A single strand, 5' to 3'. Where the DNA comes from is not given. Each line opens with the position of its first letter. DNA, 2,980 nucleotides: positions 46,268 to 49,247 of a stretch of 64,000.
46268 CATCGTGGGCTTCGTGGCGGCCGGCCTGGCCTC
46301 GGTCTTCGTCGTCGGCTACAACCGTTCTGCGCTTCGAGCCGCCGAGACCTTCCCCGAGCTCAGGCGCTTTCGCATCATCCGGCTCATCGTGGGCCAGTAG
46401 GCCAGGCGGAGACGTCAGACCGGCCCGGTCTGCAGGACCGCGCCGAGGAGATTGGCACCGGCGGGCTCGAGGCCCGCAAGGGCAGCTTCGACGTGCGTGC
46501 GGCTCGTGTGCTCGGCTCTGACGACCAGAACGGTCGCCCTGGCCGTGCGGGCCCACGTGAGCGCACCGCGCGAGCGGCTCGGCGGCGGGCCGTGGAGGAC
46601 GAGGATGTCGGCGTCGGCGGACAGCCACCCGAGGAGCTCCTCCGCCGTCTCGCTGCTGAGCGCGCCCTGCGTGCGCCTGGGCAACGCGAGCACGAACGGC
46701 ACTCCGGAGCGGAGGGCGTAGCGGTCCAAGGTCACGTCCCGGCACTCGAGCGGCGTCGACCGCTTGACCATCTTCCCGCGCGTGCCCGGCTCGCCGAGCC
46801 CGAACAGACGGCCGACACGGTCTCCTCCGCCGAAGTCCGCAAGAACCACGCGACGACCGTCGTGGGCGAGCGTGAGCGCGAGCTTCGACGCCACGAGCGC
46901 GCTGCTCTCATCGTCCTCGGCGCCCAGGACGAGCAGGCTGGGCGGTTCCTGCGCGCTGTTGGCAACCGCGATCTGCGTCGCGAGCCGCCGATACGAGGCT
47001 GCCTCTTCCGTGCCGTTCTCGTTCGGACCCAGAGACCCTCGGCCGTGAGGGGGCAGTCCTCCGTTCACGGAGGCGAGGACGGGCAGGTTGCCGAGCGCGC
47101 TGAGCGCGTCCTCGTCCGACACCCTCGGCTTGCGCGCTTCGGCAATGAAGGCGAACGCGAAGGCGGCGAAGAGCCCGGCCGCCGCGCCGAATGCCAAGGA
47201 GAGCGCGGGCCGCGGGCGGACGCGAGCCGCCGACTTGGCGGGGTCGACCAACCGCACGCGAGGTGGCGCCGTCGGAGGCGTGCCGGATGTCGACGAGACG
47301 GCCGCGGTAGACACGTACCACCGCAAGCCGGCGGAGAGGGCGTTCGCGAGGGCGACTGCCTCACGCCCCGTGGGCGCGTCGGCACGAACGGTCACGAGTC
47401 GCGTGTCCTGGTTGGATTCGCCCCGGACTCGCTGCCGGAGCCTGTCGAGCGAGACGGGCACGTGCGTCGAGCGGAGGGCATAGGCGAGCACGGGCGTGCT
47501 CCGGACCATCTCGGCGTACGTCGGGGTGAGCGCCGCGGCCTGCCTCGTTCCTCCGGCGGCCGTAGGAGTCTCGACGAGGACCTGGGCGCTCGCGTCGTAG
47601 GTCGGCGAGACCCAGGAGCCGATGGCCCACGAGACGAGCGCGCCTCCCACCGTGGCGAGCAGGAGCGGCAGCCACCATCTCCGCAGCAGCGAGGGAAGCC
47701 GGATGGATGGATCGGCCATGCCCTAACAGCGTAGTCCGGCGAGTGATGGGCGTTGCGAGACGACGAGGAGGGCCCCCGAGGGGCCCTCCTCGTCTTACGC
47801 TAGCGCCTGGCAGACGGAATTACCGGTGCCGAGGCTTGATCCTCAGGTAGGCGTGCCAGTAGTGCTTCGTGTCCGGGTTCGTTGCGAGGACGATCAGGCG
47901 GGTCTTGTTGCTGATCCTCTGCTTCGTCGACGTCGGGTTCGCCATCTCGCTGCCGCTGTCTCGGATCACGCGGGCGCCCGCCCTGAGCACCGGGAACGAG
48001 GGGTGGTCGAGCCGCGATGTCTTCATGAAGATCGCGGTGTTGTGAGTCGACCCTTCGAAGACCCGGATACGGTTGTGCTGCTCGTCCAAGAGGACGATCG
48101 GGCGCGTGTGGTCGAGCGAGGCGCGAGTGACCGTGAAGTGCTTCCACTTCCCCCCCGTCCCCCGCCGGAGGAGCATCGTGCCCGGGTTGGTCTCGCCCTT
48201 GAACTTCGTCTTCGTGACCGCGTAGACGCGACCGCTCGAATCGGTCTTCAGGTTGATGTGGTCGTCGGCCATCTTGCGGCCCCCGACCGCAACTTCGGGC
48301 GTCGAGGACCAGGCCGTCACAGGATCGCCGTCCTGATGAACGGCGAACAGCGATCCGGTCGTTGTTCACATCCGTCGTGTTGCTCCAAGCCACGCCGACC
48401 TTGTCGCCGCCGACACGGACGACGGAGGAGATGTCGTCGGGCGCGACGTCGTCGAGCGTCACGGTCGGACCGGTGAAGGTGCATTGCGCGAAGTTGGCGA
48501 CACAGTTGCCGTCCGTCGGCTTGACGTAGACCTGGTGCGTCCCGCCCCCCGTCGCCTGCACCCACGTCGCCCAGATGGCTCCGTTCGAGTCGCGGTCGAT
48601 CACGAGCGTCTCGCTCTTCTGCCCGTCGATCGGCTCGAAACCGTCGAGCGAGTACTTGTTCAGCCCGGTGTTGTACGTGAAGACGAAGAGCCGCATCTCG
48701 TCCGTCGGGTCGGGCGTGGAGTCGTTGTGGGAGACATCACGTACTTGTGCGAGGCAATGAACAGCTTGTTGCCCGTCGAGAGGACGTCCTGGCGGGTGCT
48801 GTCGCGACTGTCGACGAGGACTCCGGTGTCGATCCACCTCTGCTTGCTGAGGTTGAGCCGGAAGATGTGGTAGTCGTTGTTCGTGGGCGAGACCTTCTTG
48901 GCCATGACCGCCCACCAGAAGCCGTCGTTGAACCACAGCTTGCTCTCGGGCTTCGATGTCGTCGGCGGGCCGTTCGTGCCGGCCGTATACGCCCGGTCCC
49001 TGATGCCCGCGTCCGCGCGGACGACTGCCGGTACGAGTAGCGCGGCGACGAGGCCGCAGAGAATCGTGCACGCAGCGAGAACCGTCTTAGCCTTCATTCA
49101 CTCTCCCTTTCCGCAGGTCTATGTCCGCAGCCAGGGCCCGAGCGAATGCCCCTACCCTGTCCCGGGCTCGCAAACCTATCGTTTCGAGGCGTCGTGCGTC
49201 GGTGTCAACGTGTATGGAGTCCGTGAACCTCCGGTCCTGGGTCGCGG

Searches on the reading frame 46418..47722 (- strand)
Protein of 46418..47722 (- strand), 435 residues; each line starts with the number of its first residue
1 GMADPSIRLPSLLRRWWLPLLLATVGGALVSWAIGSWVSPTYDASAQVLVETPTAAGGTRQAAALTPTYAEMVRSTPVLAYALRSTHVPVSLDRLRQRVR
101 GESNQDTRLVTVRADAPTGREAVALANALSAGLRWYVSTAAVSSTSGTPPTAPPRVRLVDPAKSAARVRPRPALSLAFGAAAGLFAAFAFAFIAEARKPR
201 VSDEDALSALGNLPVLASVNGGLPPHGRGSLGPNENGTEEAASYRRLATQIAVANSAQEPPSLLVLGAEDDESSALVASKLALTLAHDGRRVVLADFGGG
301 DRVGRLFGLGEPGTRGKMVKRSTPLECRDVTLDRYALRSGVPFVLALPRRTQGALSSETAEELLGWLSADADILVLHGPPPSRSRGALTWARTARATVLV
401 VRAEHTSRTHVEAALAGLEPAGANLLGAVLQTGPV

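Call 15: search_protein_families(library=pfam, proteins=[window:46418-47722:-], max_evalue=0.001)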
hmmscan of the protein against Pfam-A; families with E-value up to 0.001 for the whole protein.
window:46418-47722:- (435 aa): 0 families

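Call 29: search_protein_families(library=ncbifam, proteins=[window:46418-47722:-], max_evalue=0.01)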
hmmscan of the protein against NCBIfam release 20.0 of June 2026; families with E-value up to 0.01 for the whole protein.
window:46418-47722:- (435 aa): 7 families
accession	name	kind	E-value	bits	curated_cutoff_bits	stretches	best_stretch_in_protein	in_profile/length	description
TIGR01006.1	polys_exp_MPA1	subfamily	5.3e-10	39.1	296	1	20-219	25-221/226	CspC family polysaccharide chain length determinant protein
TIGR01007.1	eps_fam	subfamily_domain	1e-09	38.2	108.05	1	355-431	112-188/204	polysaccharide biosynthesis tyrosine autokinase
TIGR03029.1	EpsG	equivalog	4.1e-09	36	313.8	1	206-431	52-273/274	chain length determinant protein tyrosine kinase EpsG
NF007350.0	PRK09841.1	equivalog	7.9e-08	30.9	1248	1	245-431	516-701/726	tyrosine-protein kinase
TIGR03007.1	pepcterm_ChnLen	equivalog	6.7e-05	21.3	278.85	1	157-219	397-460/498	XrtA system polysaccharide chain length determinant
TIGR03018.1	pepcterm_TyrKin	hypoth_equivalog_domain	0.001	18.5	230.65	0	354-420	130-198/207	XrtA-associated tyrosine autokinase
NF008568.0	PRK11519.1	equivalog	0.0055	14.9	1068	0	350-431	615-696/720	tyrosine-protein kinase Wzc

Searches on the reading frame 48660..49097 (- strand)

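Call 57: search_protein_families(library=pfam, proteins=[window:48660-49097:-], max_evalue=1)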
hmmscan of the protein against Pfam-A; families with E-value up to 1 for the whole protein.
window:48660-49097:- (145 aa): 1 family
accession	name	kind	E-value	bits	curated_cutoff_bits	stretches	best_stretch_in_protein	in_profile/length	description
PF01620.22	Pollen_allerg_2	-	0.2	12.5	28.2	1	17-90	8-78/141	Ribonuclease (pollen allergen)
